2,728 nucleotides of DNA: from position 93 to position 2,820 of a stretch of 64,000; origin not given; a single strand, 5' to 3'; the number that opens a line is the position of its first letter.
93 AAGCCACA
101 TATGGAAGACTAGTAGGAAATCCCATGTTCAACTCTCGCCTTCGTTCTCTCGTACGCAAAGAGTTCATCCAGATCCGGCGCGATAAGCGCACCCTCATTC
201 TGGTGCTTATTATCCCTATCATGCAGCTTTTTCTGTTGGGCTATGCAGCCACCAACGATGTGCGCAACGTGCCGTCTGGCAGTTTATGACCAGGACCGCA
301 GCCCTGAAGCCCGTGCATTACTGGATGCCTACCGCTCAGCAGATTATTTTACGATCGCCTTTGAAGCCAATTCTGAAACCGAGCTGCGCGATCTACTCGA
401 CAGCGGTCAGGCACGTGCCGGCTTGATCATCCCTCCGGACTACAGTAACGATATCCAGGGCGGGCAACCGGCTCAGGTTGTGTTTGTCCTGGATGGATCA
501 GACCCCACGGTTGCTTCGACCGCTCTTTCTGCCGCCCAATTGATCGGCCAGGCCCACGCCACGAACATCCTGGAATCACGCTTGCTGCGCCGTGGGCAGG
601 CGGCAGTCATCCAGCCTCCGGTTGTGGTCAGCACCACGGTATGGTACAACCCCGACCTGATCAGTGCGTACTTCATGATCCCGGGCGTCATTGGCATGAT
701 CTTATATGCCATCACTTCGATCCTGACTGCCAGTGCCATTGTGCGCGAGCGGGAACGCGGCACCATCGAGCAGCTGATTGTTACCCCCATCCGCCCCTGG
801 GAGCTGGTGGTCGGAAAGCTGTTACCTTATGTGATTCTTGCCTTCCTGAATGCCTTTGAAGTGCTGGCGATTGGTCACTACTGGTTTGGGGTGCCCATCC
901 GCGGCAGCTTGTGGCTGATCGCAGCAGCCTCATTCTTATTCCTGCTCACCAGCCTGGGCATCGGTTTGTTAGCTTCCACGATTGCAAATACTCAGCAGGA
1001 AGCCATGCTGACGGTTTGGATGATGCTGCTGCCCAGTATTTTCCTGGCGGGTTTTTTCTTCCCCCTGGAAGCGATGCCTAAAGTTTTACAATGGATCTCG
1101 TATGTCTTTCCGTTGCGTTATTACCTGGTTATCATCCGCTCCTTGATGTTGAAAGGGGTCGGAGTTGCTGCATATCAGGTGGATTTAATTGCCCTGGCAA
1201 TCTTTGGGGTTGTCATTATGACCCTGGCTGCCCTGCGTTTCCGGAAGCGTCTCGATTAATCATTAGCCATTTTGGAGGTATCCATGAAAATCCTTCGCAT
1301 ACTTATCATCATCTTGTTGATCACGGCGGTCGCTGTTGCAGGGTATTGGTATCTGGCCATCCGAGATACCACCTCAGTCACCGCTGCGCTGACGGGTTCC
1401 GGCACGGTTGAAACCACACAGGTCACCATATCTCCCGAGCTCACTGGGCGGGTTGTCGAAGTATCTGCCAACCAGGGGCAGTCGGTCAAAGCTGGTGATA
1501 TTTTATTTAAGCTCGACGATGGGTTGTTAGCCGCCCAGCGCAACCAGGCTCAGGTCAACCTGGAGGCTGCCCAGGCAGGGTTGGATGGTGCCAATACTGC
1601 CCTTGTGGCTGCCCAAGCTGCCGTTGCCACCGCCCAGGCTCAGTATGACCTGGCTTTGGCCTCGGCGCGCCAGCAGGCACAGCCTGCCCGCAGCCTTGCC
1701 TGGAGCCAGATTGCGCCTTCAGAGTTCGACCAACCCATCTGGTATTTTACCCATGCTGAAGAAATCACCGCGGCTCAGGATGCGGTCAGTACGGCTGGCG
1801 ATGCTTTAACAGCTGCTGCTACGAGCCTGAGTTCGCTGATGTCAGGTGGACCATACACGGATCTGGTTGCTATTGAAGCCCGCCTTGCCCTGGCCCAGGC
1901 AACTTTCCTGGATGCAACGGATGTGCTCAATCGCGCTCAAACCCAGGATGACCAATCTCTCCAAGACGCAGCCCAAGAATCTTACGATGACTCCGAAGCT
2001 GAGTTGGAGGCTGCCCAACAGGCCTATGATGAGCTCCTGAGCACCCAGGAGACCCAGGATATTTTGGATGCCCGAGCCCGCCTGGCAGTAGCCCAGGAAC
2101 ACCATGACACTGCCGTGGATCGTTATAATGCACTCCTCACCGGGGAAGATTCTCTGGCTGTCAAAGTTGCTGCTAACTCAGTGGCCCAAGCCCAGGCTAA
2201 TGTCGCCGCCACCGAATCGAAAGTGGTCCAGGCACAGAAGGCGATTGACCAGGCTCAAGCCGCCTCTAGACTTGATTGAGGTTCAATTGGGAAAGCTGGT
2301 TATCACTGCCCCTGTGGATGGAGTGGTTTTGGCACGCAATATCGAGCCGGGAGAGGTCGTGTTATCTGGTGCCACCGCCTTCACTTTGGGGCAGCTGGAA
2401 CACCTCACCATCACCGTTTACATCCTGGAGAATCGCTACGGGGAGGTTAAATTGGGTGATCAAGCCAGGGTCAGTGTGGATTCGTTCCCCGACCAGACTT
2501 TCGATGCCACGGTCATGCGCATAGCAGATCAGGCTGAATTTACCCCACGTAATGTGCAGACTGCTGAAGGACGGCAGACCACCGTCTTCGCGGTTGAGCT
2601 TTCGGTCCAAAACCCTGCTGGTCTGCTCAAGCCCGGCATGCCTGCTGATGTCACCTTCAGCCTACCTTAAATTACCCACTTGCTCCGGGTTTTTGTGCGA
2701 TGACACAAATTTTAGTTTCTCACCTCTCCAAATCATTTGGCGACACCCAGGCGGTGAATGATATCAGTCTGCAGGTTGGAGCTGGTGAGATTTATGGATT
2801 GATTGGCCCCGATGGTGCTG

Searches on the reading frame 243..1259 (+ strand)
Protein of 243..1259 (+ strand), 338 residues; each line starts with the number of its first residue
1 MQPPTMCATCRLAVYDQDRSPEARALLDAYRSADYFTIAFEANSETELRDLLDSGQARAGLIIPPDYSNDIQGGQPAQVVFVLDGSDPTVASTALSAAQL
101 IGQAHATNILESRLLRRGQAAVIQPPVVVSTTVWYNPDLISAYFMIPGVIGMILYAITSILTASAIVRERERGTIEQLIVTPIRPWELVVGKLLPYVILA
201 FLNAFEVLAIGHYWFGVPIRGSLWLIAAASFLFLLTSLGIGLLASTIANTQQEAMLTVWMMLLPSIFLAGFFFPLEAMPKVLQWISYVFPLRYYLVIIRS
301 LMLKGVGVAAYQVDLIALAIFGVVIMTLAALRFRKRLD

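Call 72: search_protein_families(library=pfam, proteins=[window:243-1259:+], max_evalue=0.01)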
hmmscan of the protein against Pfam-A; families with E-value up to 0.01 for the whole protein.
window:243-1259:+ (338 aa): 4 families
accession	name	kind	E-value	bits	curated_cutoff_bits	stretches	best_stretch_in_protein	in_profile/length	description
PF12698.13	ABC2_membrane_3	-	5.3e-55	187.3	31.6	1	11-331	33-347/347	ABC-2 family transporter protein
PF01061.29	ABC2_membrane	-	4.2e-31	108.6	26.9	1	128-302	33-210/211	ABC-2 type transporter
PF12679.13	ABC2_membrane_2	-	2.5e-14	53.6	27.2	1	96-336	72-281/283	ABC-2 family transporter protein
PF12730.13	ABC2_membrane_4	-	0.0023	18.4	27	1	148-261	54-172/179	ABC-2 family transporter protein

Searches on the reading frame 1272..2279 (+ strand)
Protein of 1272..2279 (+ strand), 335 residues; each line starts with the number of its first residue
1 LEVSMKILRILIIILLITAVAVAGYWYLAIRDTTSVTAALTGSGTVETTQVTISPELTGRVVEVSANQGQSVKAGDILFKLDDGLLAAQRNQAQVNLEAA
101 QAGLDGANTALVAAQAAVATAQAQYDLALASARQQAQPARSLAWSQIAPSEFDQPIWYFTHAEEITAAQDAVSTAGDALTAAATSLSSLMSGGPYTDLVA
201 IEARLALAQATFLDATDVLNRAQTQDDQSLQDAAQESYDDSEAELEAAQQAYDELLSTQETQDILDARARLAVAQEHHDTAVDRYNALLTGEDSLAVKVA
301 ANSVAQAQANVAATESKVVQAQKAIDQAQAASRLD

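Call 72: search_protein_families(library=pfam, proteins=[window:1272-2279:+], max_evalue=0.01)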
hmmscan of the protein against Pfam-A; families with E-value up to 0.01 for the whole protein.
window:1272-2279:+ (335 aa): 3 families
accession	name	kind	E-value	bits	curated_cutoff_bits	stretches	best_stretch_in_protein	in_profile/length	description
PF13533.13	Biotin_lipoyl_2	-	1.7e-06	28.1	29.8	1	51-82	1-32/32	Biotin-lipoyl like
PF00364.28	Biotin_lipoyl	-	0.0022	18.2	22.1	1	50-81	42-73/73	Biotin-requiring enzyme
PF16576.10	HlyD_D23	-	0.0092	15.7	30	1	47-92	16-63/214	Barrel-sandwich domain of CusB or HlyD membrane-fusion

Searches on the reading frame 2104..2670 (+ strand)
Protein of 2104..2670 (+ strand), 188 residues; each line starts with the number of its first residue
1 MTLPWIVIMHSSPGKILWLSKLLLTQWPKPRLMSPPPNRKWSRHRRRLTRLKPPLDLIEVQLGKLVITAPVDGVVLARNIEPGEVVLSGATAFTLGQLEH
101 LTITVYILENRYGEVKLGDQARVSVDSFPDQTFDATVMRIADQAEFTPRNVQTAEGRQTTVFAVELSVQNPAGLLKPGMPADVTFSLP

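Call 72: search_protein_families(library=pfam, proteins=[window:2104-2670:+], max_evalue=0.01)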
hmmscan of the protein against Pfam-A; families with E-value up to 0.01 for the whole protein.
window:2104-2670:+ (188 aa): 2 families
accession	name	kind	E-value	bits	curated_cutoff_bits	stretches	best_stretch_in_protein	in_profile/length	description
PF16576.10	HlyD_D23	-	4.2e-17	62.6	30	1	65-180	109-213/214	Barrel-sandwich domain of CusB or HlyD membrane-fusion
PF13437.12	HlyD_3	-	8.1e-15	55.9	22.2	1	66-178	1-106/106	HlyD family secretion protein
